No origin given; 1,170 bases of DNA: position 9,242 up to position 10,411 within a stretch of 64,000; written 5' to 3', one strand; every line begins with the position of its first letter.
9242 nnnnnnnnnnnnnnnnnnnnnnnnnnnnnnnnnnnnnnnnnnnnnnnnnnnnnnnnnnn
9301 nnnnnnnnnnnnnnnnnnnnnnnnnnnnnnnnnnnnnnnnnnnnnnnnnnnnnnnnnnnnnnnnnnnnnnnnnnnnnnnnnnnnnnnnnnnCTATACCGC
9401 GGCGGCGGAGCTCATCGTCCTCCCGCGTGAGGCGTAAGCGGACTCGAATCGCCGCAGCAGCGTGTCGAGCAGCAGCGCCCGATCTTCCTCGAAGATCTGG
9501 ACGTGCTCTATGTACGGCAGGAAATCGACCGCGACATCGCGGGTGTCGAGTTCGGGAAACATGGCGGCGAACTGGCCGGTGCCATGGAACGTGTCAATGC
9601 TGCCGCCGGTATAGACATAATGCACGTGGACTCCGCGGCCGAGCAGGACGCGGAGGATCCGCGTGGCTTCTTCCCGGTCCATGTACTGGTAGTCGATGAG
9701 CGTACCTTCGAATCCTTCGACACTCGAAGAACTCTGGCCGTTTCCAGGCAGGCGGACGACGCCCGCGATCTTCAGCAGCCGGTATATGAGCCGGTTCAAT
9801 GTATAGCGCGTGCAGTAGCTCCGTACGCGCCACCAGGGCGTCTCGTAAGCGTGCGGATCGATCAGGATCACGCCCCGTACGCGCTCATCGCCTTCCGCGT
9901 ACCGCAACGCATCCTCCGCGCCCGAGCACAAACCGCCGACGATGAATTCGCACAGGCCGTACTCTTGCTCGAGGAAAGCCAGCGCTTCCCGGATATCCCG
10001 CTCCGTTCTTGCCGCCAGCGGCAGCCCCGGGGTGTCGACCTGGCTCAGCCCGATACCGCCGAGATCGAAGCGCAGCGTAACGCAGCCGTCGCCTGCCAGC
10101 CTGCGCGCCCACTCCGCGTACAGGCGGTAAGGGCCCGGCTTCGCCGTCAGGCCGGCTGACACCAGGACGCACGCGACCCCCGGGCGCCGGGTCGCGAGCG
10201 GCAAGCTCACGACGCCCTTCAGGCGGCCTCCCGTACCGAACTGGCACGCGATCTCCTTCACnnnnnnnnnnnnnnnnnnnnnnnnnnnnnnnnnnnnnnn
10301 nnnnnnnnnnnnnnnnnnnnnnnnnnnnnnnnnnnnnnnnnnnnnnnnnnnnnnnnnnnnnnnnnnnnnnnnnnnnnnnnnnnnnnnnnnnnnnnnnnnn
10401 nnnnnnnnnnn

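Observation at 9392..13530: Rosetta-stone fusion: acyl-adenylate ligase, carrier protein and hydrolase-2-like domain in one chain, followed by a Cys-type hydrolase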

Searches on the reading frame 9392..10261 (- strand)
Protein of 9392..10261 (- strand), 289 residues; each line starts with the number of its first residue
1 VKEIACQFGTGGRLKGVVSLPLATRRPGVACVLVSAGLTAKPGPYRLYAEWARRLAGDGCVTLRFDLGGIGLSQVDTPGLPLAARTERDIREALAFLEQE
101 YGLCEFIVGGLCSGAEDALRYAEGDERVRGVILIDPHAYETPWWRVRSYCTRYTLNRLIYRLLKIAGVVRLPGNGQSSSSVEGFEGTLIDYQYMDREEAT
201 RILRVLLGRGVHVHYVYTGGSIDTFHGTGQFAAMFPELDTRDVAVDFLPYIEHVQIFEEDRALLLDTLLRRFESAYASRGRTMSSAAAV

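Call 3: search_protein_families(library=ncbifam, proteins=[window:9392-10261:-], max_evalue=0.01)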
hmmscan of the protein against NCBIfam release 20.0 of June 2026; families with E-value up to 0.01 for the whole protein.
window:9392-10261:- (289 aa): 2 families
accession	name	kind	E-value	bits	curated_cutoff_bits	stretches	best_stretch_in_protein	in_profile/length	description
TIGR03100.1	hydr1_PEP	hypoth_equivalog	3.9e-16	59.2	168.45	1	11-159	11-158/274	hydrolase 1, exosortase A system-associated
NF058544.1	IVPilMotSglTMyx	equivalog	0.007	16.2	300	0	49-138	53-139/210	type IV pili motility protein SglT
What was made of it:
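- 9392..10261 (-): AB1: a stand-alone alpha/beta hydrolase (289 aa). Cys112 at the nucleophile elbow (codon 9926-9928), His253 (9503-9505) and candidate acid Asp135 (9857-9859). The GTG start overlaps the upstream stop. TIGR03100, 59.2 bits, below the cut-off (call 3).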

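Call 4: search_protein_families(library=pfam, proteins=[window:9392-10261:-], max_evalue=0.01)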
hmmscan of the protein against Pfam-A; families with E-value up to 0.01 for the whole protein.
window:9392-10261:- (289 aa): 3 families
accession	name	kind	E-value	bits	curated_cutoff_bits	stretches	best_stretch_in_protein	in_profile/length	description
PF12697.13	Abhydrolase_6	-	1.9e-05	25.9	26.3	1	37-261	6-177/217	Alpha/beta hydrolase family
PF12146.15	Hydrolase_4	-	0.00012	21.9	27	1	45-141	17-114/239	Serine aminopeptidase, S33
PF00561.26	Abhydrolase_1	-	0.00069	19.8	25.8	1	47-140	15-106/245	alpha/beta hydrolase fold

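Call 11: find_homologous_proteins(query=window:9392-10261:-, max_evalue=0.001)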
Query window:9392-10261:- (289 aa): 394 proteins with E <= 0.001 among 7839 candidates; the best 120 are listed.
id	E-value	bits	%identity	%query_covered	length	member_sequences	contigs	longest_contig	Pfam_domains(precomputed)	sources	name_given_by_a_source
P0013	1.1e-133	463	74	97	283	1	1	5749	PF12146.16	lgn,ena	-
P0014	1.6e-132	459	72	97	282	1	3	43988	PF12146.16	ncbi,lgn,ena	-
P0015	2.0e-126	439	70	97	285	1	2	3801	PF00561.27,PF12146.16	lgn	-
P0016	1.1e-111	391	66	97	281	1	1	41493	PF00561.27,PF12146.16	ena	-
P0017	1.3e-111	390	66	96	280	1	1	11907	PF00561.27,PF12146.16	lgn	-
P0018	2.5e-109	383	62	99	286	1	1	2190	PF00561.27,PF12146.16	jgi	jgi:dienelactone hydrolase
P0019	5.0e-108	379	63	97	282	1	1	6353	PF00561.27,PF12146.16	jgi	jgi:pimeloyl-ACP methyl ester carboxylesterase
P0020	6.9e-106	372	61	96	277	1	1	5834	PF12146.16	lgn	-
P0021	8.8e-106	371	60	96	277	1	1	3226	PF12146.16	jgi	jgi:hypothetical protein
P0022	1.7e-104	367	60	96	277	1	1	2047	PF00561.27,PF12146.16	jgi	jgi:pimeloyl-ACP methyl ester carboxylesterase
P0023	2.5e-104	367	60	96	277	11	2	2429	PF00561.27,PF12146.16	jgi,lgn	jgi:hypothetical protein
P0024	3.7e-104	366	59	96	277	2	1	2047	PF00561.27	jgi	jgi:hypothetical protein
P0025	7.5e-104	365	60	96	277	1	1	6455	PF00561.27,PF12146.16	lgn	-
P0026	1.4e-103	364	59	97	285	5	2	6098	PF00561.27,PF12146.16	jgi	jgi:pimeloyl-ACP methyl ester carboxylesterase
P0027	4.9e-103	362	60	96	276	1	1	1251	PF00561.27,PF12146.16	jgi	jgi:pimeloyl-ACP methyl ester carboxylesterase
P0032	3.8e-96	340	54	96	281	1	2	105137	-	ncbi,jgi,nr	ncbi:MAG: hypothetical protein GXP15_08530 [Gammaproteobacteria bacterium]|nr:hypothetical protein [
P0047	4.4e-79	284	50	95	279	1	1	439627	PF00561.27,PF12146.16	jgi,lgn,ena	-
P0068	4.4e-67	244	47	93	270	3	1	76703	PF12146.16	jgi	jgi:alpha-beta hydrolase superfamily lysophospholipase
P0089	1.5e-64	236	48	97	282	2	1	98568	-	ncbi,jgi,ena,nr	ncbi:MAG: alpha/beta hydrolase [Cyclobacteriaceae bacterium]|nr:alpha/beta hydrolase [Cyclobacteriac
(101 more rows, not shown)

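Call 20: find_encoding_contigs(protein=P0014, flank=10000, max_places=3)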
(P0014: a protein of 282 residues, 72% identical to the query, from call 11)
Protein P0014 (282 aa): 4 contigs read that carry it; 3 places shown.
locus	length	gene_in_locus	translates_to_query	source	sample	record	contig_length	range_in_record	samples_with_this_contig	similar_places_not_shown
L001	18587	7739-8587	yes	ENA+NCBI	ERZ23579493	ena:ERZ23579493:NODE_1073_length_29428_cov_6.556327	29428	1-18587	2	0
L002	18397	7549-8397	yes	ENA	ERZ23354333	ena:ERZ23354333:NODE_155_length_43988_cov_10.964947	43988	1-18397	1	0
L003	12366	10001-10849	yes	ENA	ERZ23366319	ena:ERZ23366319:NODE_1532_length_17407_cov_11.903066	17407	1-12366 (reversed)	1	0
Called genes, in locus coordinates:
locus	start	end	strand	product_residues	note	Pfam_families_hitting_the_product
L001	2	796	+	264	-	?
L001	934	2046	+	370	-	PF13439:Glyco_transf_4, PF13579:Glyco_trans_4_4, PF20706:GT4-conflict, PF00534:Glycos_transf_1, PF13524:Glyco_trans_1_2, PF13692:Glyco_trans_1_4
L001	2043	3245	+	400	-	PF20706:GT4-conflict (weak), PF13524:Glyco_trans_1_2 (faint), PF00534:Glycos_transf_1, PF13692:Glyco_trans_1_4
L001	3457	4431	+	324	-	PF01522:Polysacc_deac_1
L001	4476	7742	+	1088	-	PF00501:AMP-binding, PF13193:AMP-binding_C, PF00550:PP-binding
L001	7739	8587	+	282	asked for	PF12146:Hydrolase_4 (weak)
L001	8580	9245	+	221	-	PF17837:4PPT_N, PF01648:ACPS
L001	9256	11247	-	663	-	PF16889:Hepar_II_III_N, PF05426:Alginate_lyase (weak), PF07940:Hepar_II_III_C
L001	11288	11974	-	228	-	PF03567:Sulfotransfer_2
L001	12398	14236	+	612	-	PF13522:GATase_6, PF13537:GATase_7, PF00733:Asn_synthase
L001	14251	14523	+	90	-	PF00550:PP-binding (weak)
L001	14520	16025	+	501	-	PF00501:AMP-binding, PF13193:AMP-binding_C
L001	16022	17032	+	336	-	PF02540:NAD_synthase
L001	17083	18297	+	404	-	PF02655:ATP-grasp_3 (weak)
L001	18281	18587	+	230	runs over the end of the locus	-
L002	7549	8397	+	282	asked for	PF12146:Hydrolase_4 (weak)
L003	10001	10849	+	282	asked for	PF12146:Hydrolase_4 (weak)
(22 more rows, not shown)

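Call 21: find_encoding_contigs(protein=P0032, flank=10000, max_places=2)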
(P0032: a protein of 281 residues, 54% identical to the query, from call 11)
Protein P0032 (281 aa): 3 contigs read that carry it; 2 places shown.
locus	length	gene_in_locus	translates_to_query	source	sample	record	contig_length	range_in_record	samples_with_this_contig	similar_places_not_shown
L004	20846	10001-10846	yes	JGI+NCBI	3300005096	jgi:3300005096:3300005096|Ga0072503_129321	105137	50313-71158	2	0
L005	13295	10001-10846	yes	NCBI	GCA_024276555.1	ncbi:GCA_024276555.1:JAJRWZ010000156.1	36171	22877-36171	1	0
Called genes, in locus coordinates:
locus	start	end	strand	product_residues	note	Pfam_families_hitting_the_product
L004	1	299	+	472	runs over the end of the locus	PF00749:tRNA-synt_1c, PF19269:Anticodon_2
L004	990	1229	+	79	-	-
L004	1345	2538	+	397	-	PF02655:ATP-grasp_3 (weak), PF02786:CPSase_L_D2 (faint)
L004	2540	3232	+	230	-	-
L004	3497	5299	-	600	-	PF03793:PASTA, PF22962:Ig_NUP210_7th (faint), PF03793:PASTA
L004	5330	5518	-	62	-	-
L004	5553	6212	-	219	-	PF07589:PEP_exosort_dom (faint)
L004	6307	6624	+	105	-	-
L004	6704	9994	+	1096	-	PF00668:Condensation (faint), PF00501:AMP-binding, PF13193:AMP-binding_C (faint), PF00550:PP-binding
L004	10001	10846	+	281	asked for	-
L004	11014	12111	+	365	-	PF01757:Acyl_transf_3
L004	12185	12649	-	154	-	PF00210:Ferritin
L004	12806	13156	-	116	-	PF04324:Fer2_BFD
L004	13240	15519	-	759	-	PF07715:Plug, PF00593:TonB_dep_Rec_b-barrel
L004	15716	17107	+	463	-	PF00072:Response_reg, PF00158:Sigma54_activat, PF01078:Mg_chelatase (faint), PF14532:Sigma54_activ_2, PF07728:AAA_5, PF25601:AAA_lid_14, PF02954:HTH_8 (weak)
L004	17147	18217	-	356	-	-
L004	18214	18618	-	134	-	PF19649:DUF6152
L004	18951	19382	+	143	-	PF01797:Y1_Tnp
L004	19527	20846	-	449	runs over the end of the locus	PF00072:Response_reg, PF00158:Sigma54_activat, PF14532:Sigma54_activ_2, PF00004:AAA (faint), PF07728:AAA_5 (weak), PF25601:AAA_lid_14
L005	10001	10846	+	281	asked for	-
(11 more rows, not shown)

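Call 22: find_encoding_contigs(protein=P0089, flank=8000, max_places=1)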
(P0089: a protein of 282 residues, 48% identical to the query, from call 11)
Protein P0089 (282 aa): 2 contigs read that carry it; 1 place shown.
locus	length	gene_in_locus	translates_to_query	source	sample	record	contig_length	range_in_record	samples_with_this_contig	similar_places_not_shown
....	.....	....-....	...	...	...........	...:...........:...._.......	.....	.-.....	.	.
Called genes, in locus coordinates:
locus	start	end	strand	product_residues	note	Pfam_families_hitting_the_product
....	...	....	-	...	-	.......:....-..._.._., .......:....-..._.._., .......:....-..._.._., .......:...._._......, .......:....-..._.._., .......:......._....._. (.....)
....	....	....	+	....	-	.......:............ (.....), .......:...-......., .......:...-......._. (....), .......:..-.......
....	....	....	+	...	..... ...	-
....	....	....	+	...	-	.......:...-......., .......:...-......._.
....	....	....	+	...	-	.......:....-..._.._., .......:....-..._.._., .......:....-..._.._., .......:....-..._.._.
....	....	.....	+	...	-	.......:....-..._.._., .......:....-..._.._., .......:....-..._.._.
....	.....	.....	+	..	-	-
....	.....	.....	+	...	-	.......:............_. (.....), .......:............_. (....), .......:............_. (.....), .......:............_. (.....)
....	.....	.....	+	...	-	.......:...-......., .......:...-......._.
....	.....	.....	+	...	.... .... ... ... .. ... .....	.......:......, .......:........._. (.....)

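Call 23: find_encoding_contigs(protein=P0068, flank=8000, max_places=1)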
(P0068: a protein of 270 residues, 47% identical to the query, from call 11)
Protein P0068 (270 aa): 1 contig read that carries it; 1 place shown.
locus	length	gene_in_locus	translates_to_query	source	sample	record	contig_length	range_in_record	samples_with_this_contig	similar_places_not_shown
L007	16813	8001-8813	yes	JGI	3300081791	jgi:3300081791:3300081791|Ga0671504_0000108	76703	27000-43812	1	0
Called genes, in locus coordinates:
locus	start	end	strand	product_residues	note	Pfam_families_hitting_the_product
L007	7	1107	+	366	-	PF01180:DHO_dh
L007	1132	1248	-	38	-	-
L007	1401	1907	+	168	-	-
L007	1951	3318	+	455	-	-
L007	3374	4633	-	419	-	PF00069:Pkinase, PF07714:PK_Tyr_Ser-Thr, PF17667:Pkinase_fungal (weak)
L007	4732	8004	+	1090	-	PF00501:AMP-binding, PF00550:PP-binding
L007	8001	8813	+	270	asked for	PF12146:Hydrolase_4 (weak)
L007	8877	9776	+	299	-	-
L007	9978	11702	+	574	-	PF00176:SNF2-rel_dom, PF00270:DEAD (faint), PF04851:ResIII, PF00271:Helicase_C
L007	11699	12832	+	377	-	-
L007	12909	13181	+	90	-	PF22513:FitA-like_RHH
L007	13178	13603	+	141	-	PF01850:PIN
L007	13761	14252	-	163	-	-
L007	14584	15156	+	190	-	PF01327:Pep_deformylase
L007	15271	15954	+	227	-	PF00583:Acetyltransf_1, PF13508:Acetyltransf_7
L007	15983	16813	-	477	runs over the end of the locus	-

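Call 24: find_encoding_contigs(protein=P0047, flank=8000, max_places=1)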
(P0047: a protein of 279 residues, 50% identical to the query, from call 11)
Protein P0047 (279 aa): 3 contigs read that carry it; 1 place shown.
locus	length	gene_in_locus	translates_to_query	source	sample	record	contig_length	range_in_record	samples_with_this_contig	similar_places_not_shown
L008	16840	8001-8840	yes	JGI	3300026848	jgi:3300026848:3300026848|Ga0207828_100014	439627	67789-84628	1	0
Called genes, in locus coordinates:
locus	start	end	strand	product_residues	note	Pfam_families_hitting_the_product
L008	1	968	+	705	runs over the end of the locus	PF00596:Aldolase_II, PF00106:adh_short, PF08659:KR, PF13561:adh_short_C2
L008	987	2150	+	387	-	PF01261:AP_endonuc_2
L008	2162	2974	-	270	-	PF08220:HTH_DeoR, PF08279:HTH_11 (faint), PF13412:HTH_24 (faint), PF00455:DeoRC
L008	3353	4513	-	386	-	PF01817:CM_2, PF02153:PDH_N (weak), PF20463:PDH_C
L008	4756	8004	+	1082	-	PF00501:AMP-binding, PF13193:AMP-binding_C (weak), PF00550:PP-binding, PF12146:Hydrolase_4 (weak)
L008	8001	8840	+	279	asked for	PF00561:Abhydrolase_1, PF12146:Hydrolase_4 (weak)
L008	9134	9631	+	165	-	PF01451:LMWPc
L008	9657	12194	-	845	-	PF00575:S1, PF10150:RNase_E_G, PF20833:RNase_E_G_Thio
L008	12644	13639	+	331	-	PF01479:S4, PF00849:PseudoU_synth_2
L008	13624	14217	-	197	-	PF02545:Maf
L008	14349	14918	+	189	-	PF02620:YceD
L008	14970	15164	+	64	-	PF01783:Ribosomal_L32p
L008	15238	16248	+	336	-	PF02504:FA_synthesis, PF01515:PTA_PTB (weak)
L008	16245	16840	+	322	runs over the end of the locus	PF00109:ketoacyl-synt (faint), PF00108:Thiolase_N, PF08545:ACP_syn_III, PF08541:ACP_syn_III_C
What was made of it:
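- The cassette often stands alone among housekeeping genes (L007, L008; calls 23, 24). The cassette also occurs outside polysaccharide loci (calls 23, 24). The cassette is widespread in loci with no PEP-CTERM context (calls 22-24).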

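Call 26: find_related_loci(query=A2, collection=genome_contigs, flank=10000)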
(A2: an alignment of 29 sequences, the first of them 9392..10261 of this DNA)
Query A2 (289 aa) in genome_contigs; peptide patterns used: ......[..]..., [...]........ (x = any residue, [..] = any of these).
175 stretches matched a pattern; 112 encode a relative of the query (tblastn E <= 1e-3); the best 80 are kept; 80 distinct loci.
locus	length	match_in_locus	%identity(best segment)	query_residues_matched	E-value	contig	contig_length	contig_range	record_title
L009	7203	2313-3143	58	1-276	2e-109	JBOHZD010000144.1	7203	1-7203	MAG: Woeseiaceae bacterium isolate M3-S_metawrap_bin.287 k127_3734674, whole genome shotgun sequence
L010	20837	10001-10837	54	1-278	4e-101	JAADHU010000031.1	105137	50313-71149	MAG: Gammaproteobacteria bacterium isolate M_MetaBat.209 contig-127_590, whole genome shotgun sequence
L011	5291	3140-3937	54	1-265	5e-81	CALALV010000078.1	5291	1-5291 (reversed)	MAG TPA_asm: uncultured Woeseia sp. isolate SRR7515931_bin.131_CONCOCT_v1.1_MAG genome assembly, contig: ERZ869938.8935,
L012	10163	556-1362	47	1-268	1e-78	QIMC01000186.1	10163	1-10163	MAG: Flammeovirgaceae bacterium isolate SZUA-3 Ga0063293_10011925, whole genome shotgun sequence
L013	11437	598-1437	48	1-278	2e-77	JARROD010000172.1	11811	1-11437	MAG: Exilibacterium sp. isolate Spart_141_MAG scaffold_908, whole genome shotgun sequence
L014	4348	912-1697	48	1-264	1e-73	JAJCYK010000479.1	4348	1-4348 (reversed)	MAG: Cytophagales bacterium isolate OFTM246 OFTM246_478, whole genome shotgun sequence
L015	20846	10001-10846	44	1-282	3e-71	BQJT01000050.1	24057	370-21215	MAG: Cyclobacteriaceae bacterium DHS20C17 DNA, sequence050, whole genome shotgun sequence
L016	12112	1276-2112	48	1-285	3e-70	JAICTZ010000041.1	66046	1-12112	MAG: Polyangiaceae bacterium isolate GZL_ISSM_2_bin.46 k141_3802885_length_66046_cov_16.9743, whole genome shotgun seque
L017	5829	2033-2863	48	1-279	6e-70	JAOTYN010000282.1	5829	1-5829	MAG: Cyclobacteriaceae bacterium isolate 21_Jan_SF_Bin48 21_Jan_SF_Bin48_scaffold_14292_c1, whole genome shotgun sequenc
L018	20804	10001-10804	41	1-268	4e-68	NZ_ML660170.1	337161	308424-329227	Aliikangiella coralliicola strain M105 Scaffold11, whole genome shotgun sequence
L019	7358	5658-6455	46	1-268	2e-66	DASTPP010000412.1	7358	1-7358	MAG TPA_asm: Polyangiaceae bacterium isolate SMAG_U2200 k141_125884, whole genome shotgun sequence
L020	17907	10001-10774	46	1-271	2e-66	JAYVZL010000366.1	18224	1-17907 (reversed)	MAG: Elusimicrobiota bacterium isolate GL90_UP_concoct_198 GL90_UP_concoct_198_365, whole genome shotgun sequence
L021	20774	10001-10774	48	1-272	3e-66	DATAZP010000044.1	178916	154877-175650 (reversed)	MAG TPA_asm: Kofleriaceae bacterium isolate SMAG_U5708 k141_632359, whole genome shotgun sequence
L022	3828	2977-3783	46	1-273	3e-66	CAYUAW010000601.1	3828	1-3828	MAG TPA_asm: uncultured Polyangiaceae bacterium isolate binchicken_co50_283 genome assembly, contig: NODE_38597_length_3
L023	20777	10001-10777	46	1-270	6e-65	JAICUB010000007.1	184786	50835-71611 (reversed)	MAG: Polyangiaceae bacterium isolate GZL_ISSM_2_bin.52 k141_3534234_length_184786_cov_14.3926, whole genome shotgun sequ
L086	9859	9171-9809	29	8-219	2e-18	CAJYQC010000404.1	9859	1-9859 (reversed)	MAG: uncultured Variovorax sp. isolate SP61_3_metabat2_genome_mining.37_sub genome assembly, contig: k127_25313, whole g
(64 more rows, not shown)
